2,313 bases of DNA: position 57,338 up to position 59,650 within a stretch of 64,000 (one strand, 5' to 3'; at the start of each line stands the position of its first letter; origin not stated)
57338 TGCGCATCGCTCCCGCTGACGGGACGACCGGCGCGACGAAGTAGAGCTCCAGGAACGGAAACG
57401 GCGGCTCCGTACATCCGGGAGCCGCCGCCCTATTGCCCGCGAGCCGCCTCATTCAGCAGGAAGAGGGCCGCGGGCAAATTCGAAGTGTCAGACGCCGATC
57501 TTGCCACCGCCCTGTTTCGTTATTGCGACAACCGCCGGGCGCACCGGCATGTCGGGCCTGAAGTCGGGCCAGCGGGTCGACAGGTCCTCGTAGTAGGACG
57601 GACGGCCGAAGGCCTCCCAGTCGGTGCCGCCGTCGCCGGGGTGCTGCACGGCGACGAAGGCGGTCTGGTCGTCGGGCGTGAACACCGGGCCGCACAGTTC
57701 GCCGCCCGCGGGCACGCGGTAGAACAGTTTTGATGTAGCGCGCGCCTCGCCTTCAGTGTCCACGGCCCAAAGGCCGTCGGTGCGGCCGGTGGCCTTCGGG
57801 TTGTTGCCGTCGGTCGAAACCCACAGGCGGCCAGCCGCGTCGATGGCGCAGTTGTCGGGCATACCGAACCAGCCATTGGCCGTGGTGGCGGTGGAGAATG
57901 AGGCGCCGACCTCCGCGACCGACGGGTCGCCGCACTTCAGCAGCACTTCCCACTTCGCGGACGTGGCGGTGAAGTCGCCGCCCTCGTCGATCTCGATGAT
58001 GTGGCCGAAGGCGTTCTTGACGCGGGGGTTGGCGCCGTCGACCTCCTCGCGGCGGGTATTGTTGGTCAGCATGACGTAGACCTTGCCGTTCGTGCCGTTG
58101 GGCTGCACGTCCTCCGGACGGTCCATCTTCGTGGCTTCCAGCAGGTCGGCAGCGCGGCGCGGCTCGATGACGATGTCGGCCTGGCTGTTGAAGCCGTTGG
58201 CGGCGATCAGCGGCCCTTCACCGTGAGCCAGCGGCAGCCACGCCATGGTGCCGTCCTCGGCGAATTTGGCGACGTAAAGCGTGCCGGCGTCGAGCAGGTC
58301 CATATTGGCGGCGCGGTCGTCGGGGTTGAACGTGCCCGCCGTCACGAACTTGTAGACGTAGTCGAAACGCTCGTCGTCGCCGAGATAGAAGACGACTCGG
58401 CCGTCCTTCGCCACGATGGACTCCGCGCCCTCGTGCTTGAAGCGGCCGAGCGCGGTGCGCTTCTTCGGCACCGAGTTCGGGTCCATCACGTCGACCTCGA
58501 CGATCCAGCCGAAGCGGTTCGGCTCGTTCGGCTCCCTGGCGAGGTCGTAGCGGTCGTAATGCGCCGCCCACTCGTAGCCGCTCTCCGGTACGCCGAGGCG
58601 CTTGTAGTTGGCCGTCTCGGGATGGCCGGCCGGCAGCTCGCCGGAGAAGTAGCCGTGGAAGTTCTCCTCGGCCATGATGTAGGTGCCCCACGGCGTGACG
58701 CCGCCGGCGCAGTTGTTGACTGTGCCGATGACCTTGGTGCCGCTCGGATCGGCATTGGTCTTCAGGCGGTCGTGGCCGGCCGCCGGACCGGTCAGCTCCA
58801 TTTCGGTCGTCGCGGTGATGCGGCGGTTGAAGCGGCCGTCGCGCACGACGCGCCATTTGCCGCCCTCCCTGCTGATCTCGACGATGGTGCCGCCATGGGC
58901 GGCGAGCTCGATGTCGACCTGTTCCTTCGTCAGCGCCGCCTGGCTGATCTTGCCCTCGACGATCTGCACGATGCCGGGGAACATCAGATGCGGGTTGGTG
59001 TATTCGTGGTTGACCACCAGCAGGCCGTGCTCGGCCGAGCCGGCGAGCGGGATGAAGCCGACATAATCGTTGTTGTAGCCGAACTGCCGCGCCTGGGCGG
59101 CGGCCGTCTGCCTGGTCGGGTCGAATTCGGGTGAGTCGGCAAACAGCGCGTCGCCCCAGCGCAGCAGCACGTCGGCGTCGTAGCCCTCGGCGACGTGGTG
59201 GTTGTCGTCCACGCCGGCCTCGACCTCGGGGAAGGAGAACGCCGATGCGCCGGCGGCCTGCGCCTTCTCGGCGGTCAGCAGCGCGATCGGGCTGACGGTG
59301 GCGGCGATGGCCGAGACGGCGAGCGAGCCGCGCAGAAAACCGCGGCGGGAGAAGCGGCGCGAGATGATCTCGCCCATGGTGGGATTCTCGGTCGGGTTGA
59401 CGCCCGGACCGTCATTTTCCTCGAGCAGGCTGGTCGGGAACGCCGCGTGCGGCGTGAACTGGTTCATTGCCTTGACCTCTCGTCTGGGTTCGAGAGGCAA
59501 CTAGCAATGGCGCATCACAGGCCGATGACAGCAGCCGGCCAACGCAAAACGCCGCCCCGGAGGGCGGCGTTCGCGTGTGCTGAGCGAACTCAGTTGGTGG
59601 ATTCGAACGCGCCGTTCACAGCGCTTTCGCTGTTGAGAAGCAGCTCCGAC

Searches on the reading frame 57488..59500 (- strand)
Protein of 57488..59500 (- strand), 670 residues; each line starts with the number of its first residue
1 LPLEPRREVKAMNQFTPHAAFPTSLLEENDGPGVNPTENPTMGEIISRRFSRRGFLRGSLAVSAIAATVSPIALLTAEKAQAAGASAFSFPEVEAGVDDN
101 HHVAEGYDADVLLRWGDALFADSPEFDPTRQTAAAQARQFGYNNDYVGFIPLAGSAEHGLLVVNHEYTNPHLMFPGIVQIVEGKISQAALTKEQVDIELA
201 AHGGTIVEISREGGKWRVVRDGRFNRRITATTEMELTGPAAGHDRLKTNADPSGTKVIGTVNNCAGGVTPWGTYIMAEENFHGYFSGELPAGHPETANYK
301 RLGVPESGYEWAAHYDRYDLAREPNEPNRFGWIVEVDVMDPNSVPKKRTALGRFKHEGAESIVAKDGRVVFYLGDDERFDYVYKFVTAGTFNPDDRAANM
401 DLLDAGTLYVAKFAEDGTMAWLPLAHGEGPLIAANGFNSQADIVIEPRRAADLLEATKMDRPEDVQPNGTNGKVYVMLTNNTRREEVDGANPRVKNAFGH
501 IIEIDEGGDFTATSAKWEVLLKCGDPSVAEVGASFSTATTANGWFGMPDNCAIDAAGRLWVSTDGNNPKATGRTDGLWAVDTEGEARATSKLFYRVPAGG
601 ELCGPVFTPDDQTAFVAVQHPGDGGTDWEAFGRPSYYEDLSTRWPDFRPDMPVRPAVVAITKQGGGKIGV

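Call 36: search_protein_families(library=pfam, proteins=[window:57488-59500:-], max_evalue=0.00001)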
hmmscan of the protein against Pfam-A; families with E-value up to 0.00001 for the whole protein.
window:57488-59500:- (670 aa): 1 family
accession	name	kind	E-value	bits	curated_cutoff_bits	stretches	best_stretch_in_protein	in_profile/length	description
PF05787.19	PhoX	-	2.1e-176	588.5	24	1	89-622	2-515/515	Alkaline phosphatase PhoX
